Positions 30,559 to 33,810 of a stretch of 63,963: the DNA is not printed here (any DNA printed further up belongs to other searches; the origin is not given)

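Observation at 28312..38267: Two tandem sigma-54-driven minor-pilin modules in GspH-I-J-K order, with no core pilus machinery nearby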

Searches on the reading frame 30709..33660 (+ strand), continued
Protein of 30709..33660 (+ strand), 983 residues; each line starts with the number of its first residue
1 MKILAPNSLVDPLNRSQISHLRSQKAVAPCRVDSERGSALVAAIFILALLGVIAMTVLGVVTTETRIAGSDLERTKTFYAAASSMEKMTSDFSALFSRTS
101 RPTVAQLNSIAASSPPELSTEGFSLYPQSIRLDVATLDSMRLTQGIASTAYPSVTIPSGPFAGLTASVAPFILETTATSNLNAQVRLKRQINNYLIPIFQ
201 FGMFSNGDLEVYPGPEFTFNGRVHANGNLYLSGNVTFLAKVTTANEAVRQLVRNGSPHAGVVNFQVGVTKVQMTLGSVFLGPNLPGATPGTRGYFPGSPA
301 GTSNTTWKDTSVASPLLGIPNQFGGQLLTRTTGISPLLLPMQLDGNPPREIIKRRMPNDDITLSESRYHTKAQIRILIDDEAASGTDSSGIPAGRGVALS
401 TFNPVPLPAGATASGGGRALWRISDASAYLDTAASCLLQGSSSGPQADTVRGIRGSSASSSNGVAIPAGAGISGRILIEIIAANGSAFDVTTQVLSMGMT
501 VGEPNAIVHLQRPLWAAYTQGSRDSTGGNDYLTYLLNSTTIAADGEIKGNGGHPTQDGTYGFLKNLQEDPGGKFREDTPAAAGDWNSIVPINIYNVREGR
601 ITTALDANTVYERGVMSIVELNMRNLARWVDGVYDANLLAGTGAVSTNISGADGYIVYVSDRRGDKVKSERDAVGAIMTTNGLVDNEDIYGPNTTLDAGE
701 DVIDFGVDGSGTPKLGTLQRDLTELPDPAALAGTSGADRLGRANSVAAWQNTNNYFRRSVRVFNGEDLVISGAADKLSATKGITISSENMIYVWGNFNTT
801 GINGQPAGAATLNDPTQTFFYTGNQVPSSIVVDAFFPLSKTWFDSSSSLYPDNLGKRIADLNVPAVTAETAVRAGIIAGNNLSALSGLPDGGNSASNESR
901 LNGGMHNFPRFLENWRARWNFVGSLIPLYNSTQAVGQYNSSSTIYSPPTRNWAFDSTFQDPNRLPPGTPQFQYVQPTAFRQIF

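Call 54: search_protein_families(library=ncbifam, alignment_id=A2, max_evalue=0.001)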
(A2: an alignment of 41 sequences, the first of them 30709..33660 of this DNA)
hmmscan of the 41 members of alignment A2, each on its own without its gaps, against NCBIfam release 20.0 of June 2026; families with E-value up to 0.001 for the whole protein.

A. member 1, window:30709-33660:+ (983 aa): 1 family
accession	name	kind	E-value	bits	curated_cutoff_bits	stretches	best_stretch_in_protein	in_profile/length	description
NF038301.1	EPS_HpsA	equivalog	2.7e-14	51.8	400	2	892-939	1346-1397/1503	hormogonium polysaccharide biosynthesis protein HpsA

B. families by the number of members that match (of 41 scanned): 3 families
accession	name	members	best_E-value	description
NF038301.1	EPS_HpsA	41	9.6e-21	hormogonium polysaccharide biosynthesis protein HpsA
NF037980.1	T2SS_GspK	10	3.3e-09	type II secretion system minor pseudopilin GspK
NF006775.0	PRK09290.2-5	1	0.00028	allantoate amidohydrolase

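Call 62: search_solved_structures(query=A2, max_evalue=5)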
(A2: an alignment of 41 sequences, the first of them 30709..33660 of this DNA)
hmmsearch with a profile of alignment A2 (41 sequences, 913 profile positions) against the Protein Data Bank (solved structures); distinct sequences matched with E-value up to 5: 0.

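Call 65: search_protein_families(library=ncbifam, proteins=[L010:13014-14081:+, L042:5999-7099:-, L017:6018-7238:-, L005:3465-4532:+], max_evalue=1e-10)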
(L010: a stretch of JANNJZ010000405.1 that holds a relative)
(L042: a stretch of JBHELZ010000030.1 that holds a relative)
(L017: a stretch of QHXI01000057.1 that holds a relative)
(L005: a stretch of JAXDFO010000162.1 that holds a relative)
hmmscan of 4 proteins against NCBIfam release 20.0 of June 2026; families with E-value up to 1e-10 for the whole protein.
L010:13014-14081:+ (355 aa): 17 families
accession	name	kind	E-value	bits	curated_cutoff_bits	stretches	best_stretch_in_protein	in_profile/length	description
TIGR01420.1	pilT_fam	subfamily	5e-147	489.6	319.1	1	4-339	2-337/343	PilT/PilU family type 4a pilus ATPase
NF007755.0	PRK10436.1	equivalog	5.3e-47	160.5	617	1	3-272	88-357/465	type II secretion system protein GspE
TIGR02533.1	type_II_gspE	equivalog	2.3e-46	158.5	630.25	1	114-272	233-381/486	type II secretion system ATPase GspE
TIGR02524.1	dot_icm_DotB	equivalog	2.2e-45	155.4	463.3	1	4-309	6-323/358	Dot/Icm type IV secretion system ATPase DotB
TIGR02525.1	plasmid_TraJ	equivalog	2.9e-44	151.6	368.3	1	14-286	22-313/372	plasmid transfer ATPase TraJ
TIGR02538.1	type_IV_pilB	equivalog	1.5e-41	142.7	675.65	1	118-272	310-454/564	type IV-A pilus assembly ATPase PilB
NF041000.1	ATPase_ComGA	equivalog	1.6e-41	142.1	300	1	6-271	2-266/267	competence type IV pilus ATPase ComGA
NF053534.1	T4PilAsmATPsTfpB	equivalog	2.9e-39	134.9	850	1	116-272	328-474/584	type IV pilus assembly ATPase TfpB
NF058587.1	archaellum_moto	equivalog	8.2e-20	71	550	1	125-242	276-394/527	archaellum flagellar ATPase motor FlaI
TIGR02788.1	VirB11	equivalog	1.4e-19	70.2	249.95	1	127-251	147-272/308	P-type DNA transfer ATPase VirB11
TIGR02782.1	TrbB_P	equivalog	1.8e-19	70.2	304.55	1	126-281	138-290/303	P-type conjugative transfer ATPase TrbB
NF010469.0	PRK13894.1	subfamily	4.8e-14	52.4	508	1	127-268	152-293/320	conjugal transfer ATPase TrbB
TIGR03819.1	heli_sec_ATPase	hypoth_equivalog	6.6e-14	51.9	373.15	1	127-241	181-297/340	TadA family conjugal transfer-associated ATPase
NF010407.0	PRK13833.1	subfamily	2.1e-13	50.4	499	1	127-278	147-292/323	conjugal transfer protein TrbB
NF010425.0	PRK13851.1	equivalog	1.2e-12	47.4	461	1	125-241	163-280/344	type IV secretion system protein VirB11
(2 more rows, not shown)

L042:5999-7099:- (366 aa): 14 families
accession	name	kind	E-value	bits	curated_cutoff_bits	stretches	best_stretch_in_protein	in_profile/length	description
TIGR01420.1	pilT_fam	subfamily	4.2e-148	493.1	319.1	1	4-341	2-339/343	PilT/PilU family type 4a pilus ATPase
TIGR02524.1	dot_icm_DotB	equivalog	8e-48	163.4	463.3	1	4-332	6-346/358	Dot/Icm type IV secretion system ATPase DotB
TIGR02533.1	type_II_gspE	equivalog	9.3e-46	156.5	630.25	1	111-270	230-379/486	type II secretion system ATPase GspE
NF007755.0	PRK10436.1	equivalog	8.2e-43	146.7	617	1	4-270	89-355/465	type II secretion system protein GspE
TIGR02525.1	plasmid_TraJ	equivalog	1.2e-42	146.2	368.3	1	86-285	111-312/372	plasmid transfer ATPase TraJ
TIGR02538.1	type_IV_pilB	equivalog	9e-41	140.1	675.65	1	118-244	310-432/564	type IV-A pilus assembly ATPase PilB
NF041000.1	ATPase_ComGA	equivalog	2.7e-40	138.1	300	1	7-271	3-266/267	competence type IV pilus ATPase ComGA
NF053534.1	T4PilAsmATPsTfpB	equivalog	2.9e-37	128.3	850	1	115-270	327-472/584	type IV pilus assembly ATPase TfpB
NF058587.1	archaellum_moto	equivalog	2.1e-18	66.4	550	1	126-241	277-393/527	archaellum flagellar ATPase motor FlaI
TIGR02782.1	TrbB_P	equivalog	2.3e-16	60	304.55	1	117-266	130-277/303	P-type conjugative transfer ATPase TrbB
TIGR02788.1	VirB11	equivalog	1.9e-15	56.7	249.95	1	127-249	147-270/308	P-type DNA transfer ATPase VirB11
TIGR03819.1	heli_sec_ATPase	hypoth_equivalog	2.9e-13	49.7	373.15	1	126-236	180-292/340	TadA family conjugal transfer-associated ATPase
NF010425.0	PRK13851.1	equivalog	5.6e-12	45.2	461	1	126-240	164-279/344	type IV secretion system protein VirB11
NF010469.0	PRK13894.1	subfamily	2.1e-11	43.8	508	1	126-265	151-290/320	conjugal transfer ATPase TrbB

L017:6018-7238:- (406 aa): 14 families
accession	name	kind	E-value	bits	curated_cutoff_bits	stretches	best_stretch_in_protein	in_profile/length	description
TIGR01420.1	pilT_fam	subfamily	8.2e-144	479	319.1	1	50-384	2-336/343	PilT/PilU family type 4a pilus ATPase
TIGR02524.1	dot_icm_DotB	equivalog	1.1e-47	163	463.3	1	49-360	5-328/358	Dot/Icm type IV secretion system ATPase DotB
TIGR02533.1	type_II_gspE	equivalog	2.1e-43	148.7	630.25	1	158-315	231-378/486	type II secretion system ATPase GspE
NF007755.0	PRK10436.1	equivalog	7.4e-42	143.6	617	1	44-313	83-352/465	type II secretion system protein GspE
TIGR02525.1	plasmid_TraJ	equivalog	1.2e-41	142.9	368.3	1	126-332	100-313/372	plasmid transfer ATPase TraJ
TIGR02538.1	type_IV_pilB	equivalog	2.2e-40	138.9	675.65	1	160-290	306-432/564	type IV-A pilus assembly ATPase PilB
NF041000.1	ATPase_ComGA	equivalog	3.4e-40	137.7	300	1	52-317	2-266/267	competence type IV pilus ATPase ComGA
NF053534.1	T4PilAsmATPsTfpB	equivalog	4.2e-37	127.8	850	1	160-290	326-452/584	type IV pilus assembly ATPase TfpB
NF058587.1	archaellum_moto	equivalog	6e-19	68.2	550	1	172-287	277-393/527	archaellum flagellar ATPase motor FlaI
TIGR02782.1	TrbB_P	equivalog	2.7e-16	59.7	304.55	1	170-310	136-275/303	P-type conjugative transfer ATPase TrbB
TIGR02788.1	VirB11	equivalog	4.1e-16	58.9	249.95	1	172-297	146-272/308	P-type DNA transfer ATPase VirB11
TIGR03819.1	heli_sec_ATPase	hypoth_equivalog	4.1e-14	52.5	373.15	1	173-283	181-293/340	TadA family conjugal transfer-associated ATPase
NF010425.0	PRK13851.1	equivalog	6.7e-13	48.2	461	1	168-288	160-281/344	type IV secretion system protein VirB11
NF010469.0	PRK13894.1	subfamily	1.2e-11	44.5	508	1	173-291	152-268/320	conjugal transfer ATPase TrbB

L005:3465-4532:+ (355 aa): 16 families
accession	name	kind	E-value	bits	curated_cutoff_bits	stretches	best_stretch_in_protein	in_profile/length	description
TIGR01420.1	pilT_fam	subfamily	3.2e-146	487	319.1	1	3-339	1-337/343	PilT/PilU family type 4a pilus ATPase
TIGR02524.1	dot_icm_DotB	equivalog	1.7e-49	169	463.3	1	4-332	6-346/358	Dot/Icm type IV secretion system ATPase DotB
TIGR02533.1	type_II_gspE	equivalog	8.9e-47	159.8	630.25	1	83-274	196-383/486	type II secretion system ATPase GspE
NF007755.0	PRK10436.1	equivalog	4.2e-46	157.6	617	1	4-272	89-357/465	type II secretion system protein GspE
TIGR02525.1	plasmid_TraJ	equivalog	9.9e-43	146.5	368.3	1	3-283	11-310/372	plasmid transfer ATPase TraJ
TIGR02538.1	type_IV_pilB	equivalog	4.6e-42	144.4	675.65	1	83-270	269-452/564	type IV-A pilus assembly ATPase PilB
NF041000.1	ATPase_ComGA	equivalog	1.1e-41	142.6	300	1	7-271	3-266/267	competence type IV pilus ATPase ComGA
NF053534.1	T4PilAsmATPsTfpB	equivalog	5.3e-39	134.1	850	1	104-272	312-474/584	type IV pilus assembly ATPase TfpB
NF058587.1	archaellum_moto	equivalog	8.6e-19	67.7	550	1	126-241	277-393/527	archaellum flagellar ATPase motor FlaI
TIGR02782.1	TrbB_P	equivalog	3.5e-18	65.9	304.55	1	111-266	124-277/303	P-type conjugative transfer ATPase TrbB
TIGR02788.1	VirB11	equivalog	1.7e-17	63.4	249.95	1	123-251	143-272/308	P-type DNA transfer ATPase VirB11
TIGR03819.1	heli_sec_ATPase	hypoth_equivalog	1.5e-13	50.7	373.15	1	117-237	171-293/340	TadA family conjugal transfer-associated ATPase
NF010469.0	PRK13894.1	subfamily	1.8e-13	50.5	508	1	126-266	151-291/320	conjugal transfer ATPase TrbB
NF010425.0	PRK13851.1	equivalog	5.3e-13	48.6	461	1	116-243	154-282/344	type IV secretion system protein VirB11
NF053672.1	bindosome_BasE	exception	2.8e-11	42.9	1000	1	125-255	271-402/512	bindosome assembly system ATPase subunit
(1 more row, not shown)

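Call 77: search_protein_families(library=pfam, proteins=[L010:14225-14986:+, L010:16609-18357:+, L010:18513-19220:+], max_evalue=0.001)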
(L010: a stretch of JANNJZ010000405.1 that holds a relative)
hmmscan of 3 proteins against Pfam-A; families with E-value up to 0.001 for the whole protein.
L010:14225-14986:+ (253 aa): 1 family
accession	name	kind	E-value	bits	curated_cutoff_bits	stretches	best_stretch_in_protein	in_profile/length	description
PF07589.16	PEP-CTERM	-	6.4e-06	26.5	20.7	1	222-243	1-23/24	PEP-CTERM motif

L010:16609-18357:+ (582 aa): 1 family
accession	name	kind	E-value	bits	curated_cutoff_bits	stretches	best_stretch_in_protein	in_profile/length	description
PF03023.19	MurJ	-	5.4e-100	335.6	27.4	1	87-535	1-436/451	Lipid II flippase MurJ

L010:18513-19220:+ (235 aa): 1 family
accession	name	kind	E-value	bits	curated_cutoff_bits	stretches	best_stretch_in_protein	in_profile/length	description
PF07589.16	PEP-CTERM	-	5.3e-07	29.9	20.7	1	204-227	1-24/24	PEP-CTERM motif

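Call 80: search_protein_families(library=pfam, alignment_id=A2, max_evalue=0.01)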
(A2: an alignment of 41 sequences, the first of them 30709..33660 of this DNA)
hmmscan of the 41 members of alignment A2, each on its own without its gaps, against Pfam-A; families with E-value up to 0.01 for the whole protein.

A. member 1, window:30709-33660:+ (983 aa): 1 family
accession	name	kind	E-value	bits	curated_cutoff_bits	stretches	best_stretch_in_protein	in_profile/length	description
PF14341.11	PilX_N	-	0.0047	17.3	25.5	0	36-84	1-49/51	PilX N-terminal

B. families by the number of members that match (of 41 scanned): 3 families
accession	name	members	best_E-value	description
PF14341.11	PilX_N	23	4.3e-11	PilX N-terminal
PF07691.17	PA14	4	1.3e-18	PA14 domain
PF13517.12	FG-GAP_3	1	0.0012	FG-GAP-like repeat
